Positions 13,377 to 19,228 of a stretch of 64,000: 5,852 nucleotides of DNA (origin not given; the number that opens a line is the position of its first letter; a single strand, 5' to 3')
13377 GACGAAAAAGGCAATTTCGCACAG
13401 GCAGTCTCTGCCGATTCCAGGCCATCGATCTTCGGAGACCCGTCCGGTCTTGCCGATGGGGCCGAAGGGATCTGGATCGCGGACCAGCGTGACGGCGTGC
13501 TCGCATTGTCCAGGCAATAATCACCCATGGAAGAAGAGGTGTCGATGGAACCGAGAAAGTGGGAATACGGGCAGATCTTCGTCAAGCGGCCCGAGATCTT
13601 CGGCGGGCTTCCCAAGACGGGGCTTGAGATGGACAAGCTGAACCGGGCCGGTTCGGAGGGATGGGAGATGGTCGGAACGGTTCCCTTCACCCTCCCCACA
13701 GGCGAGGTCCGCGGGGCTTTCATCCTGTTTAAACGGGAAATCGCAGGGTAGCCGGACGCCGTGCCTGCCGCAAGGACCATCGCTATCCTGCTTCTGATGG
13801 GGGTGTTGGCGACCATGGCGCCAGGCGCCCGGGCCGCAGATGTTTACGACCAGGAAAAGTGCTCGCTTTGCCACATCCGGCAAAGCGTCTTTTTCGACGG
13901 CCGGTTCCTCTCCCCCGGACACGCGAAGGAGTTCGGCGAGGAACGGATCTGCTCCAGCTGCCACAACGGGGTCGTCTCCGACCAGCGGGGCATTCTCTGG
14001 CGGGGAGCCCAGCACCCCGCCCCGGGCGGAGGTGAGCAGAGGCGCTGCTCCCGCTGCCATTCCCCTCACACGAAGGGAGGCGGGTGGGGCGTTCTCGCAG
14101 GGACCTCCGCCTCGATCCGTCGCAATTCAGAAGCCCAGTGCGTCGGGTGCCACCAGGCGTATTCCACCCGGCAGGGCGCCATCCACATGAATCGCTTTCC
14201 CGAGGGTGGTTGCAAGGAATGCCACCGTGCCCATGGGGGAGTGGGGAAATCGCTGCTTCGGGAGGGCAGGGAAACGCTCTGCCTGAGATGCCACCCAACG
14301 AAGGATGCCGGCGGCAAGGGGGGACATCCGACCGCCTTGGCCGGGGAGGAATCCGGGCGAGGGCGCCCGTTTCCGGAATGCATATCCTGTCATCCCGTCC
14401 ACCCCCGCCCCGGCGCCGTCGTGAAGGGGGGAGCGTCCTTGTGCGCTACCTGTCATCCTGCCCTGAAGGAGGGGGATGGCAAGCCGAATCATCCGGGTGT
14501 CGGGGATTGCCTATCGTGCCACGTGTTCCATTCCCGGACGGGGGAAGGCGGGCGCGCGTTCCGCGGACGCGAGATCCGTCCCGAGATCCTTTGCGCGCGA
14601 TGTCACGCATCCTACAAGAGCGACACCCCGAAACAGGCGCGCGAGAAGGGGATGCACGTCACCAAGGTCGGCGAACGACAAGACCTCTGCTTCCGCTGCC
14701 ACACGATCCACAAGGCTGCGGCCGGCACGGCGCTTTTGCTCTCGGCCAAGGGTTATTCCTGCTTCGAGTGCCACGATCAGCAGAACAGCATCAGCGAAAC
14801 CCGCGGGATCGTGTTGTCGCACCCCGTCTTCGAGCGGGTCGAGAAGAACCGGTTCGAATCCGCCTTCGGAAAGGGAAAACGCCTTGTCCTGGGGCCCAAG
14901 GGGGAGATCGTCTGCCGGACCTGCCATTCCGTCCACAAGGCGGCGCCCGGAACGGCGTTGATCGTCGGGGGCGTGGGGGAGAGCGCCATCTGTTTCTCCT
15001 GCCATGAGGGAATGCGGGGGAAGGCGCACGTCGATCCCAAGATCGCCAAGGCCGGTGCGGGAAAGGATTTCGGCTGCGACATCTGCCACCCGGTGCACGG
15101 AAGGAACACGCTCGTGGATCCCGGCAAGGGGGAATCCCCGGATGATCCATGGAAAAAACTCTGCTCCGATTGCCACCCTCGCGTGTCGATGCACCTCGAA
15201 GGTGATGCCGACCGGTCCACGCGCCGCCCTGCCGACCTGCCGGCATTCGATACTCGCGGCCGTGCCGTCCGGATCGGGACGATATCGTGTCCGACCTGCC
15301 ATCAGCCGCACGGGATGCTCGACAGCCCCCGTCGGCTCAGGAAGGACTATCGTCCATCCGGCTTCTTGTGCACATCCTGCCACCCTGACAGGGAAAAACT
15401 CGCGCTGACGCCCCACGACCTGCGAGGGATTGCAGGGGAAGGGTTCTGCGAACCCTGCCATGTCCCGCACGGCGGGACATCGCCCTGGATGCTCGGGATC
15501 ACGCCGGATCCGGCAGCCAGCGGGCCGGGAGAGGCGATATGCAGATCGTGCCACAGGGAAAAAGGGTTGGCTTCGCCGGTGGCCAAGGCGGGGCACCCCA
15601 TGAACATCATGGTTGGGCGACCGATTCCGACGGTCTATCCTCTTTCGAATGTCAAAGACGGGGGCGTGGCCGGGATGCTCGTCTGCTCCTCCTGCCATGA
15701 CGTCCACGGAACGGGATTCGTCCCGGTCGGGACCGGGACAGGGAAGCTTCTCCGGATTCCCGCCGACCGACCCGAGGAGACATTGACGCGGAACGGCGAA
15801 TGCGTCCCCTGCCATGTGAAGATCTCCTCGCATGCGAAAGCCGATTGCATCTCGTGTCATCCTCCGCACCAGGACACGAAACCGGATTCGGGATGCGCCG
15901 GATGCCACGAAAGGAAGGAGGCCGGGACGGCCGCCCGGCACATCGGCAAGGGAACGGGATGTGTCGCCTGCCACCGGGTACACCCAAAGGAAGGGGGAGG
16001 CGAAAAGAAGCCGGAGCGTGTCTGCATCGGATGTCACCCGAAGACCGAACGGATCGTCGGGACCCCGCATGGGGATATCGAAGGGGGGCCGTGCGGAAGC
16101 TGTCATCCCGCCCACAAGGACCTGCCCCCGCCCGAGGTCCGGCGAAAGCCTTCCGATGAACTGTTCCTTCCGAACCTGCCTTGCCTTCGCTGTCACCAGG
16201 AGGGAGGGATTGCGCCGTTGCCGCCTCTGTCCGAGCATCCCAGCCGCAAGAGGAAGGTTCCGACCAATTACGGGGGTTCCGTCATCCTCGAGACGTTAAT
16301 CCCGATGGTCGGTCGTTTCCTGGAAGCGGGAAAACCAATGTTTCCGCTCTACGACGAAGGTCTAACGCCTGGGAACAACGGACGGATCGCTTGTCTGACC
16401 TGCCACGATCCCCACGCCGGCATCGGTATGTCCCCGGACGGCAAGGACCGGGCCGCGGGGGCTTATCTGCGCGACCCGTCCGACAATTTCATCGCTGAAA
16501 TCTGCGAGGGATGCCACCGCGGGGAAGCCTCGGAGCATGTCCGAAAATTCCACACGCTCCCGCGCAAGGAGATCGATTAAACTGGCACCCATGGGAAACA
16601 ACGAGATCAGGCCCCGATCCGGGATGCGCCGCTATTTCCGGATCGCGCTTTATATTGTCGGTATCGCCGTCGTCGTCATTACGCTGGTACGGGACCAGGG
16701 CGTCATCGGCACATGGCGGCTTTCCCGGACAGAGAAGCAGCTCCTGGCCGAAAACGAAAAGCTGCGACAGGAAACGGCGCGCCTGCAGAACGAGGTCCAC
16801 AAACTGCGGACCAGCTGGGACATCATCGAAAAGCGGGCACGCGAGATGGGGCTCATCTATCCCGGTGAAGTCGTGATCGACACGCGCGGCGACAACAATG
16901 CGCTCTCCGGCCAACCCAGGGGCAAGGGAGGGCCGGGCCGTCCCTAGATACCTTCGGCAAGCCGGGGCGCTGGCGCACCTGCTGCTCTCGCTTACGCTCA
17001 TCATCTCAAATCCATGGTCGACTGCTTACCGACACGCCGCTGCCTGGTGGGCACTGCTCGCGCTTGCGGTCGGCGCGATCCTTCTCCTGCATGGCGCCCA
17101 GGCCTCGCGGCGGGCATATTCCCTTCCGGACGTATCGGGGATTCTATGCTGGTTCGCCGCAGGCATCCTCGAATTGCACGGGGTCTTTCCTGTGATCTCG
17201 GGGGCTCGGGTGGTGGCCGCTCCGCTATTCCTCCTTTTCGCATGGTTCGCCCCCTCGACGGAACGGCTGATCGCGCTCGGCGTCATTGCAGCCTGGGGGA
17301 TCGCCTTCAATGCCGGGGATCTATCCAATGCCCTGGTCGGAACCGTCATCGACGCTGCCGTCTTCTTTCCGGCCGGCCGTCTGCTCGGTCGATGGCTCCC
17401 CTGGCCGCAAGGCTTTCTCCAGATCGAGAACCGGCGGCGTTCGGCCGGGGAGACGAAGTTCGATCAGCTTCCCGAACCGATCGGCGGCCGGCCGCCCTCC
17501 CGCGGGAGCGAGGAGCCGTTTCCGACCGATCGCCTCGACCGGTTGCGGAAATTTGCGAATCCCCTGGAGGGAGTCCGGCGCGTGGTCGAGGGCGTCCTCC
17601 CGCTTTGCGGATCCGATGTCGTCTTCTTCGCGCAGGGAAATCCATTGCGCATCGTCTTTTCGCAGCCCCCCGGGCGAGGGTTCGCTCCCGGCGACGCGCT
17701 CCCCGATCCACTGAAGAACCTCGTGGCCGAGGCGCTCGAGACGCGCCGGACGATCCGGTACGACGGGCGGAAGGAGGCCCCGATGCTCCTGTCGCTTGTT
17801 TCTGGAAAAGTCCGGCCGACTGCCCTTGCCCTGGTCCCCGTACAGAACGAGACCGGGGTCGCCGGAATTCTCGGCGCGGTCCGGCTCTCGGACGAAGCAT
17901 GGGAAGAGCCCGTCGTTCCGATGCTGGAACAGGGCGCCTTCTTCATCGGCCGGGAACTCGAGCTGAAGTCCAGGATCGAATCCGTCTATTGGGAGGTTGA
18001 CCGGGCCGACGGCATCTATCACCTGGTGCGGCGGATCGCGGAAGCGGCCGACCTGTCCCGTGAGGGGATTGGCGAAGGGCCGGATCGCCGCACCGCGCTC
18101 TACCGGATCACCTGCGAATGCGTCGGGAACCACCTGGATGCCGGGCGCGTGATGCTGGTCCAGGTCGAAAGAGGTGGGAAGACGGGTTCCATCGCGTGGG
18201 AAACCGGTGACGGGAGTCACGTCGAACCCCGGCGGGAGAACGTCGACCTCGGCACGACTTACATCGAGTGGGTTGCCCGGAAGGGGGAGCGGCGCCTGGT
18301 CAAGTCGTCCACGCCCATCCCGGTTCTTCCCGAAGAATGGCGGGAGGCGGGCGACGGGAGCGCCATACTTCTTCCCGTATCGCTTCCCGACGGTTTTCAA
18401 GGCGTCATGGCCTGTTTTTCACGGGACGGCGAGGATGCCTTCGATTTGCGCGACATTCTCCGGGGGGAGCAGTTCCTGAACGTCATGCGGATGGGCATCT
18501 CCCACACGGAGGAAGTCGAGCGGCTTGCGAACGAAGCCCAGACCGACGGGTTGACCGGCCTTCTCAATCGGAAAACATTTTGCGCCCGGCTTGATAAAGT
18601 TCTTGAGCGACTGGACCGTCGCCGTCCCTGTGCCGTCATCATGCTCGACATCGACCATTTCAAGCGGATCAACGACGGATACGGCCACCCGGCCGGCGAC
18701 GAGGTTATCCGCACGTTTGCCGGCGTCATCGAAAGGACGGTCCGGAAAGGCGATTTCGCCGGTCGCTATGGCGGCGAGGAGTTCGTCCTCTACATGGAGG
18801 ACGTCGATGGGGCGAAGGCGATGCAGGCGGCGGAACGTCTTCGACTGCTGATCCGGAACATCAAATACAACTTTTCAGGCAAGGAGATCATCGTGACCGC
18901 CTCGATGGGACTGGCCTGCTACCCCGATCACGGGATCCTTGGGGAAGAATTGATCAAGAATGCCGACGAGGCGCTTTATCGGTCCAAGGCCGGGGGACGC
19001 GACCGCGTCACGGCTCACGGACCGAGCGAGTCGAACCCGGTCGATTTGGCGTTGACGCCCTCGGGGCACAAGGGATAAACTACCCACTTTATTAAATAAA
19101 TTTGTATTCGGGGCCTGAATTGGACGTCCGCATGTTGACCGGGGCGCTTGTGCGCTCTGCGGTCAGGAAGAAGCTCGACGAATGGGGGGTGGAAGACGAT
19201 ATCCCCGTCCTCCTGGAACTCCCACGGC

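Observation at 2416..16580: Fur-box-fronted 14-kb array joining FeoB, two metalloregulators, a TonB motor and 52 heme motifs: possible cytochrome-based reductive iron-acquisition / EET system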

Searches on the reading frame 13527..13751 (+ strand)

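Call 5: search_protein_families(library=pfam, proteins=[window:13527-13751:+], max_evalue=0.01)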
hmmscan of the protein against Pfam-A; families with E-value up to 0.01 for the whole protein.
window:13527-13751:+ (74 aa): 1 family
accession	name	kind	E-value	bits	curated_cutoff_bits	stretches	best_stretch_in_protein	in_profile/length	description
PF13783.11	DUF4177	-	7.3e-05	23.3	25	1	12-71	1-65/65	Domain of unknown function (DUF4177)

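Call 17: search_protein_families(library=ncbifam, proteins=[window:13527-13751:+], max_evalue=0.01)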
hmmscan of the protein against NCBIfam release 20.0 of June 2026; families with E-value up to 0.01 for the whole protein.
window:13527-13751:+ (74 aa): 1 family
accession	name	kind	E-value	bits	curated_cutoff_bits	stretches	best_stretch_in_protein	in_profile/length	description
NF053529.1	Sp36_fam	equivalog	3.1e-06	27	50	1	12-70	1-49/50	Sp36 family protein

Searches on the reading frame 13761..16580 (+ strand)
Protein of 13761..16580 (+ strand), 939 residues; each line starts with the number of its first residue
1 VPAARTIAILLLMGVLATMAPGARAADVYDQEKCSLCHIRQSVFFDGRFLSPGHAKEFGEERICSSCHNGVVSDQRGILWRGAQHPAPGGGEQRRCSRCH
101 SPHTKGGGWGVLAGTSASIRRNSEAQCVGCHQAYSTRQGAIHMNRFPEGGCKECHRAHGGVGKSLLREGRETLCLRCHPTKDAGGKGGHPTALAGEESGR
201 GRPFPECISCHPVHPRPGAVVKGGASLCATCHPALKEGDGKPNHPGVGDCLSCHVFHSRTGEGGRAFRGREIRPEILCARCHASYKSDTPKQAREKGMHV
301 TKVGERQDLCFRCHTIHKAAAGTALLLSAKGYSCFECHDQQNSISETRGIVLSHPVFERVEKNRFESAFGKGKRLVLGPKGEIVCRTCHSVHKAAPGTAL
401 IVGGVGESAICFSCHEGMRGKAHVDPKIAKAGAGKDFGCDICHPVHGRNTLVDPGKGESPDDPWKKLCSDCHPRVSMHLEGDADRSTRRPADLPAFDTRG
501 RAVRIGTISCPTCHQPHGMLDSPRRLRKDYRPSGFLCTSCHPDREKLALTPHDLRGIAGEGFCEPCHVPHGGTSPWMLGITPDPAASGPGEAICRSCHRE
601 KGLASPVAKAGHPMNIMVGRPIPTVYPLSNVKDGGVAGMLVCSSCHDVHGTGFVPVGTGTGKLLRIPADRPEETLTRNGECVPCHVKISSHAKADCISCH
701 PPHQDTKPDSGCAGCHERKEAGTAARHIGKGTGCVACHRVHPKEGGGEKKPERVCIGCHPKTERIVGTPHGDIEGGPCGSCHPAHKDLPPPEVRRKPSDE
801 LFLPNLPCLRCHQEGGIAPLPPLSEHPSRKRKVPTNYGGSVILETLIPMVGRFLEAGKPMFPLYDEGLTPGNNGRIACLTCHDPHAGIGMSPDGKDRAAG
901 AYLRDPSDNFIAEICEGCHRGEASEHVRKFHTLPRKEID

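Call 5: search_protein_families(library=pfam, proteins=[window:13761-16580:+], max_evalue=0.01)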
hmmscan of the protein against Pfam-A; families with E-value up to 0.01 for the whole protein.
window:13761-16580:+ (939 aa): 5 families
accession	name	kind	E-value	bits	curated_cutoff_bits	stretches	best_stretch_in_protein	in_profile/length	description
PF09699.15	Paired_CXXCH_1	-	4.8e-52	173.8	20.6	7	148-182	6-40/41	Doubled CXXCH motif (Paired_CXXCH_1)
PF14522.11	Cytochrome_C7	-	3.6e-30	104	24.8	2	31-101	13-67/67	Cytochrome c7 and related cytochrome c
PF14537.11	Cytochrom_c3_2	-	1.6e-26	93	25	3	150-232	8-78/79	Cytochrome c3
PF22113.1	Mtrc-MtrF_II-IV_dom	-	3.2e-13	50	30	0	307-445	6-165/176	Outer membrane cytochrome MtrC/MtrF-like, domains II/IV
PF02085.21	Cytochrom_CIII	-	6.5e-05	23.7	22.9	0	85-155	38-101/101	Class III cytochrome C family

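Call 17: search_protein_families(library=ncbifam, proteins=[window:13761-16580:+], max_evalue=0.01)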
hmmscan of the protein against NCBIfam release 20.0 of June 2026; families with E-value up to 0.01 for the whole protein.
window:13761-16580:+ (939 aa): 5 families
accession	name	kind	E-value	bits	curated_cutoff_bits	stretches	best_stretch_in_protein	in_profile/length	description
TIGR03508.1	decahem_SO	subfamily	2.6e-43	148.4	192.2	5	54-212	111-249/258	DmsE family decaheme c-type cytochrome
TIGR01905.1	paired_CXXCH_1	subfamily_domain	5.8e-37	125.3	25.2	5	148-181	6-39/41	doubled CXXCH domain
NF041028.1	decahem_GSU2203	exception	1.7e-32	112.9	325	5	61-179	36-156/317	GSU2203 family decaheme c-type cytochrome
NF045713.1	CxxCH_16_HmcA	equivalog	0.001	17.8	400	1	120-187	170-242/541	sulfate respiration complex hexadecaheme cytochrome HmcA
NF045722.1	c3_cytochr_TmcA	equivalog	0.0081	16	114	1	125-184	58-116/125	acidic tetraheme cytochrome c3 TmcA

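Call 57: search_solved_structures(query=window:13761-16577:+, max_evalue=0.01, show_alignments=0)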
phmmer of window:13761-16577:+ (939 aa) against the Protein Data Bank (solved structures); distinct sequences matched with E-value up to 0.01: 1.
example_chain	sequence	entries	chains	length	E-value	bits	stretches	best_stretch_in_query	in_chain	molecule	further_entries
28pb_A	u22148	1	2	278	0.00065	20.9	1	173-288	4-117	Cytochrome c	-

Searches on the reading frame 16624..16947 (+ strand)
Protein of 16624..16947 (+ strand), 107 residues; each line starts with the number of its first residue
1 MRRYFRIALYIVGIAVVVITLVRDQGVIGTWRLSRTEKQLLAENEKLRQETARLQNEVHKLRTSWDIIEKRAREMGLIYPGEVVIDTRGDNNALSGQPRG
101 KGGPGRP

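Call 17: search_protein_families(library=ncbifam, proteins=[window:16624-16947:+], max_evalue=0.01)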
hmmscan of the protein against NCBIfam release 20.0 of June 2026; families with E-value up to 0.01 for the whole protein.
window:16624-16947:+ (107 aa): 2 families
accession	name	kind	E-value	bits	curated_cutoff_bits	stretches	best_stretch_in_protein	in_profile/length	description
NF002058.0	PRK00888.1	equivalog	1.1e-07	31.7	101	1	25-91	24-91/111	cell division protein FtsB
NF053549.1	FtsL_Actino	equivalog_domain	1.4e-05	24.9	55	1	12-84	11-78/83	cell division protein FtsL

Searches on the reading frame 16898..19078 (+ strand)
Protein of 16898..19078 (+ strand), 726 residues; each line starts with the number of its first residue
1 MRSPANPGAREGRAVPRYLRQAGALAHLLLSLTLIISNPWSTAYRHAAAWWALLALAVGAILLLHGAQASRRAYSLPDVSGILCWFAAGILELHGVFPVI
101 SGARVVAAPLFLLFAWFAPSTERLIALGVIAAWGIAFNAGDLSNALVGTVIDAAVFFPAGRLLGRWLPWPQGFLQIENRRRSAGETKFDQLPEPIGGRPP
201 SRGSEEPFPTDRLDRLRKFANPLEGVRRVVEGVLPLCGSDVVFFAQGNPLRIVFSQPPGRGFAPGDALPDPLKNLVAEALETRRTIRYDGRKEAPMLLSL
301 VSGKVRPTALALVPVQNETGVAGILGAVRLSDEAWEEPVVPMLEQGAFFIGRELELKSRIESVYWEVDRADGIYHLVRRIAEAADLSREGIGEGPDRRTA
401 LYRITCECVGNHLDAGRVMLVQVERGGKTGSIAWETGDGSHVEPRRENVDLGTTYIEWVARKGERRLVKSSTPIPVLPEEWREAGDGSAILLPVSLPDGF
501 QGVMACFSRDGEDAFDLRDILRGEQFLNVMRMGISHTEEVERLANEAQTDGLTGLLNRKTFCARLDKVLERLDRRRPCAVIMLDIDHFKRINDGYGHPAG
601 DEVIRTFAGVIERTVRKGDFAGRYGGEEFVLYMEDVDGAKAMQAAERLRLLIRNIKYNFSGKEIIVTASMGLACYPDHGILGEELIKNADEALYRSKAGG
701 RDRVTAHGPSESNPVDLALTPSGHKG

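Call 5: search_protein_families(library=pfam, proteins=[window:16898-19078:+], max_evalue=0.01)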
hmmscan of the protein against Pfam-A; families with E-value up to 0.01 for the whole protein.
window:16898-19078:+ (726 aa): 2 families
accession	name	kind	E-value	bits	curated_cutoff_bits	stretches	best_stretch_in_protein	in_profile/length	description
PF00990.26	GGDEF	-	2.7e-45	154.5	23.8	1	547-703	1-161/161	Diguanylate cyclase, GGDEF domain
PF13185.12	GAF_2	-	3.8e-07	30.8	28.6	0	226-332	8-113/136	GAF domain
